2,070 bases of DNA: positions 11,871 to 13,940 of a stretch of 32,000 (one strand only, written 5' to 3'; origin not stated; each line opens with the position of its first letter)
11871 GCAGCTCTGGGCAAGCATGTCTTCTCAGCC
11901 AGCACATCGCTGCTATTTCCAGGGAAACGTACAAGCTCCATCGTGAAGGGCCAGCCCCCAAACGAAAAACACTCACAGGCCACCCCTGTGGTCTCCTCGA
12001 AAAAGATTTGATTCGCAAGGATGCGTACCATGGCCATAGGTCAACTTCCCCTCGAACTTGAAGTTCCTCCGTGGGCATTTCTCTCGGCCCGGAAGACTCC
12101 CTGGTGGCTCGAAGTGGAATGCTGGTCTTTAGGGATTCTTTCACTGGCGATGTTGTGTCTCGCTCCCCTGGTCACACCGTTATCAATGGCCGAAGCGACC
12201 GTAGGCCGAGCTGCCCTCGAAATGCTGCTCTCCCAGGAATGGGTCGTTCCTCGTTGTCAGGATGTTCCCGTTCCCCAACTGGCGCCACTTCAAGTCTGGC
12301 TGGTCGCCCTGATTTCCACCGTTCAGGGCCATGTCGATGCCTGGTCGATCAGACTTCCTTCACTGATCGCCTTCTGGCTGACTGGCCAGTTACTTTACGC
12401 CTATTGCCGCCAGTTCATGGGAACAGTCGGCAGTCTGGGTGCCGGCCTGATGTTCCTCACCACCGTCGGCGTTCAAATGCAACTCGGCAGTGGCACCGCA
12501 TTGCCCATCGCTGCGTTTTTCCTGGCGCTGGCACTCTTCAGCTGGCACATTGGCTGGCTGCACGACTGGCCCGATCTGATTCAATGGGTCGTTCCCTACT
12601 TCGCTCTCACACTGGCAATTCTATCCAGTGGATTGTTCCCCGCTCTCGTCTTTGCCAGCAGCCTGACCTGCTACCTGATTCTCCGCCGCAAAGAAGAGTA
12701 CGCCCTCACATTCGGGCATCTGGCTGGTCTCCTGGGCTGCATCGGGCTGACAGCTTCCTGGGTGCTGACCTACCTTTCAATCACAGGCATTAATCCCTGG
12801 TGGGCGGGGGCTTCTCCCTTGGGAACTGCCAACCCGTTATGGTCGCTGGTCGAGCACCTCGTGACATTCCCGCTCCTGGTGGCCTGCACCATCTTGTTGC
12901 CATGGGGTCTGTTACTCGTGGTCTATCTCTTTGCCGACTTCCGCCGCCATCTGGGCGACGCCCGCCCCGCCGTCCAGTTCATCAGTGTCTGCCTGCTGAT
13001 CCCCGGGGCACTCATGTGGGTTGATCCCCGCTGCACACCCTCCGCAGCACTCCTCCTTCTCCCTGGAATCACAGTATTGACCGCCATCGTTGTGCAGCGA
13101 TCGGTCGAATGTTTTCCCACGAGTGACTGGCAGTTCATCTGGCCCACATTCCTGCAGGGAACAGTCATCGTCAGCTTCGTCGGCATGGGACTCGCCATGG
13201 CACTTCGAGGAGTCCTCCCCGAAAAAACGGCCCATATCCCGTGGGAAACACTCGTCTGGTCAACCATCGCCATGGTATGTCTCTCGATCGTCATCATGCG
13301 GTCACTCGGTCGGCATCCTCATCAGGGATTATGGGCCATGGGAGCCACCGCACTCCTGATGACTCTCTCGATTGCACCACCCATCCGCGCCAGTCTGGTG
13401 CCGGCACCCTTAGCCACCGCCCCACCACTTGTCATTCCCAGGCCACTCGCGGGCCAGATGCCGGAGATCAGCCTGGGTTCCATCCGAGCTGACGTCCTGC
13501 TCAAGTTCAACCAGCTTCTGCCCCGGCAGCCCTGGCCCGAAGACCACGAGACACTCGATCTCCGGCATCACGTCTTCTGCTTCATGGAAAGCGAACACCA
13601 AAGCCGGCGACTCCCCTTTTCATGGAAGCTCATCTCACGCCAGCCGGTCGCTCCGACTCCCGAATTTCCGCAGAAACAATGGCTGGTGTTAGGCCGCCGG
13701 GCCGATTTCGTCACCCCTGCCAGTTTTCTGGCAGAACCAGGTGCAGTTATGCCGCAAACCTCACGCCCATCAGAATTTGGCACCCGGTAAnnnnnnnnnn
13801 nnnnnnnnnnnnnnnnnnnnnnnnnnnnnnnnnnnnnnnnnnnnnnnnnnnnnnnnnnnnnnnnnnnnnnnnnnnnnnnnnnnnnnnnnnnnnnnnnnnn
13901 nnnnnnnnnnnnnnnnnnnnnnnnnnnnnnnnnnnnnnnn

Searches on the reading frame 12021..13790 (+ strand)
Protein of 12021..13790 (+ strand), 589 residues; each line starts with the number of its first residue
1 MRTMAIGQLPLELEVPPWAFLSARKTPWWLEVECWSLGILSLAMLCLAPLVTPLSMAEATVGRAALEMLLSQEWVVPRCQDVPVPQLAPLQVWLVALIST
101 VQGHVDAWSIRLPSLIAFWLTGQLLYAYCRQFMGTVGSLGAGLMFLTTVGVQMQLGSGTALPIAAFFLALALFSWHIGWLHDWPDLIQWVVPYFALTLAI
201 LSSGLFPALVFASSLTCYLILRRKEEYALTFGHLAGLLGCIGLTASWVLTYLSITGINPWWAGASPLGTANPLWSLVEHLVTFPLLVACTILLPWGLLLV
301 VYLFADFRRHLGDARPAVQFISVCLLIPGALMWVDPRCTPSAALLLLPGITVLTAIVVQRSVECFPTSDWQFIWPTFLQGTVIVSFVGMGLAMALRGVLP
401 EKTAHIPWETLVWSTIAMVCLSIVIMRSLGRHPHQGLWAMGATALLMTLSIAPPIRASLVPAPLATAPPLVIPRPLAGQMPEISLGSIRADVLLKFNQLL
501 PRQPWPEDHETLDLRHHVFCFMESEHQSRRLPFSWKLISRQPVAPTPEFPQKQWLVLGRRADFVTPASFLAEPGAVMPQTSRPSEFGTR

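Call 4: search_protein_families(library=pfam, proteins=[window:12021-13790:+], max_evalue=0.01)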
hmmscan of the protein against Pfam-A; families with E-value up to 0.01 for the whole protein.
window:12021-13790:+ (589 aa): 1 family
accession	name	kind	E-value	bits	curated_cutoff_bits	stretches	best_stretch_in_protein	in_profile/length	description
PF13231.12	PMT_2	-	2.9e-08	34.5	26.1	1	88-243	3-154/160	Dolichyl-phosphate-mannose-protein mannosyltransferase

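Call 9: search_protein_families(library=ncbifam, proteins=[window:12021-13790:+], max_evalue=0.01)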
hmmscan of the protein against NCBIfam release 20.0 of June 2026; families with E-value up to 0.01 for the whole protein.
window:12021-13790:+ (589 aa): 0 families

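Call 12: find_related_loci(query=window:12021-13790:+, collection=genome_contigs, flank=10000)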
Query window:12021-13790:+ (589 aa) in genome_contigs; peptide patterns used: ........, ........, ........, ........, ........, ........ (x = any residue, [..] = any of these).
36 stretches matched a pattern; 2 encode a relative of the query (tblastn E <= 1e-3); 2 distinct loci.
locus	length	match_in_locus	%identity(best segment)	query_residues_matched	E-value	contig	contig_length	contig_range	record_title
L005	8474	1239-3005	98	1-589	0e+0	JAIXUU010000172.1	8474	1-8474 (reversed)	MAG: Planctomyces sp. isolate D1_MAG_00040 pond_D1_MAG_00040_000000000265, whole genome shotgun sequence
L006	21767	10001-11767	97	1-589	0e+0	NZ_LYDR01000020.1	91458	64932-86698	Planctopirus hydrillae strain JC280 Contig12, whole genome shotgun sequence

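Call 16: search_protein_families(library=pfam, proteins=[L006:12269-13147:-, L006:13383-14450:-, L006:14845-15765:+, L006:13214-13768:+, L005:3442-4728:+, L005:4764-6623:-, L005:6671-7654:-, L005:7976-8287:+], max_evalue=0.01)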
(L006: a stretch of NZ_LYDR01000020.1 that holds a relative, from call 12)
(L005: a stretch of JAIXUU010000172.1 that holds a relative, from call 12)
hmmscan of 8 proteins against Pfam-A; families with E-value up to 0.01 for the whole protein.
L006:12269-13147:- (292 aa): 0 families

L006:13383-14450:- (355 aa): 12 families
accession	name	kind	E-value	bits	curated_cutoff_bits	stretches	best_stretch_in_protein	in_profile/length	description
PF13649.12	Methyltransf_25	-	1.3e-12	48.6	27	1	204-300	1-97/97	Methyltransferase domain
PF13847.12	Methyltransf_31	-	3.3e-11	43.5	27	1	199-312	2-117/145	Methyltransferase domain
PF08241.18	Methyltransf_11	-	9.1e-11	42.7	21.2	1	206-304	2-95/95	Methyltransferase domain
PF08242.18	Methyltransf_12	-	7.8e-10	39.8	30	1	206-302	2-98/98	Methyltransferase domain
PF01135.25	PCMT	-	1.1e-07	32.3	20.3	1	194-249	67-122/210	Protein-L-isoaspartate(D-aspartate) O-methyltransferase (PCMT)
PF13489.12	Methyltransf_23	-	1.4e-07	31.9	27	1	192-311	12-123/164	Methyltransferase domain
PF02353.26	CMAS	-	1.5e-07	31.5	27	1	190-304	52-164/273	Mycolic acid cyclopropane synthetase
PF01209.24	Ubie_methyltran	-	2.3e-07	30.9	20.1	1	184-307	33-154/233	ubiE/COQ5 methyltransferase family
PF01269.23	Fibrillarin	-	4.9e-06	26.3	27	1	193-243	64-114/227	Fibrillarin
PF13679.12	Methyltransf_32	-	0.00024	21.5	27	1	199-250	24-78/143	Methyltransferase domain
PF01189.24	Methyltr_RsmB-F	-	0.00051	20.2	27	1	195-274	3-84/199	16S rRNA methyltransferase RsmB/F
PF01728.25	FtsJ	-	0.0024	18.3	24.1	1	191-237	11-57/181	FtsJ-like methyltransferase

L006:14845-15765:+ (306 aa): 4 families
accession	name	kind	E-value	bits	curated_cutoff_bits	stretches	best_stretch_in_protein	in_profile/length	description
PF04542.20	Sigma70_r2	-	2.6e-15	56.4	24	1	45-110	1-68/71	Sigma-70 region 2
PF08281.18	Sigma70_r4_2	-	0.00015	21.8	25.7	1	158-205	7-54/54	Sigma-70, region 4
PF12645.13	HTH_16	-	0.0015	19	22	1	30-86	3-65/65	Helix-turn-helix domain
PF22029.2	PhyR_sigma2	-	0.0095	16.4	27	0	65-98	20-53/55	Sigma2 domain of PhyR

L006:13214-13768:+ (184 aa): 0 families

L005:3442-4728:+ (428 aa): 2 families
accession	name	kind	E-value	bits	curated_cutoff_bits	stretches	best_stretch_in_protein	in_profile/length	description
PF07470.19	Glyco_hydro_88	-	3.8e-05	23.3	26.6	1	183-288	5-103/352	Glycosyl Hydrolase Family 88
PF07944.18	Beta-AFase-like_GH127_cat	-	0.00011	21.8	24.9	1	225-289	133-205/376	Beta-L-arabinofuranosidase, GH127 catalytic domain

L005:4764-6623:- (619 aa): 9 families
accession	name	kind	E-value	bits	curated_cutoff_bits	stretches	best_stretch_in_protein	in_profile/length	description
PF00756.26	Esterase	-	1.1e-28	101.2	22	2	362-502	1-149/251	Putative esterase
PF07859.19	Abhydrolase_3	-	2.5e-08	34.4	25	1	137-184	48-95/210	alpha/beta hydrolase fold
PF02230.22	Abhydrolase_2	-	2.6e-08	34.4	23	1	65-222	11-173/217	Phospholipase/Carboxylesterase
PF00326.27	Peptidase_S9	-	3.1e-06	27.3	22.6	1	156-195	60-99/213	Prolyl oligopeptidase family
PF00561.26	Abhydrolase_1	-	5.6e-05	23.4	25.8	1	69-193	1-102/245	alpha/beta hydrolase fold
PF01738.24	DLH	-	0.00061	19.9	21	0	65-220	10-158/217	Dienelactone hydrolase family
PF12146.15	Hydrolase_4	-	0.00071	19.4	27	0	148-201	66-117/239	Serine aminopeptidase, S33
PF07819.20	PGAP1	-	0.0035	17.6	24.3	1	158-206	89-134/233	PGAP1-like alpha/beta domain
PF12697.13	Abhydrolase_6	-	0.0044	18.2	26.3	0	71-220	1-97/217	Alpha/beta hydrolase family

L005:6671-7654:- (327 aa): 4 families
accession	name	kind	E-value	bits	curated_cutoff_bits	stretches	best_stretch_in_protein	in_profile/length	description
PF00756.26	Esterase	-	1.9e-05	25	22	1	51-256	7-176/251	Putative esterase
PF00561.26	Abhydrolase_1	-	7.2e-05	23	25.8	0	69-193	1-102/245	alpha/beta hydrolase fold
PF02230.22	Abhydrolase_2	-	0.00046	20.5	23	1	68-224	14-175/217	Phospholipase/Carboxylesterase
PF00326.27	Peptidase_S9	-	0.0021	18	22.6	1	148-195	52-99/213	Prolyl oligopeptidase family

L005:7976-8287:+ (103 aa): 1 family
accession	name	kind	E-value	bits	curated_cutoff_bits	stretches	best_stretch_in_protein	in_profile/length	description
PF04606.18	Ogr_Delta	-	0.0066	16.8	26.3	0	82-101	22-41/47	Ogr/Delta-like zinc finger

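Call 75: search_protein_families(library=phrogs, proteins=[L006:12269-13147:-], max_evalue=0.01)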
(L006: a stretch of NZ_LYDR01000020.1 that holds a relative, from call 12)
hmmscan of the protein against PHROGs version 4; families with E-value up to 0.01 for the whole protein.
L006:12269-13147:- (292 aa): 0 families

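Call 92: search_protein_families(library=padloc, proteins=[L006:12269-13147:-, L006:13383-14450:-], max_evalue=0.01)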
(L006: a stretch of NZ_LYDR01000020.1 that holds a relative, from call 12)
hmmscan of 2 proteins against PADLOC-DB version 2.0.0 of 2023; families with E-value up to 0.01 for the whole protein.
L006:12269-13147:- (292 aa): 0 families

L006:13383-14450:- (355 aa): 1 family
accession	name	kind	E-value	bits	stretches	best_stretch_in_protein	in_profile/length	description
PDLC04134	mad2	-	2.4e-19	67.5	1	190-316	281-406/492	mads_2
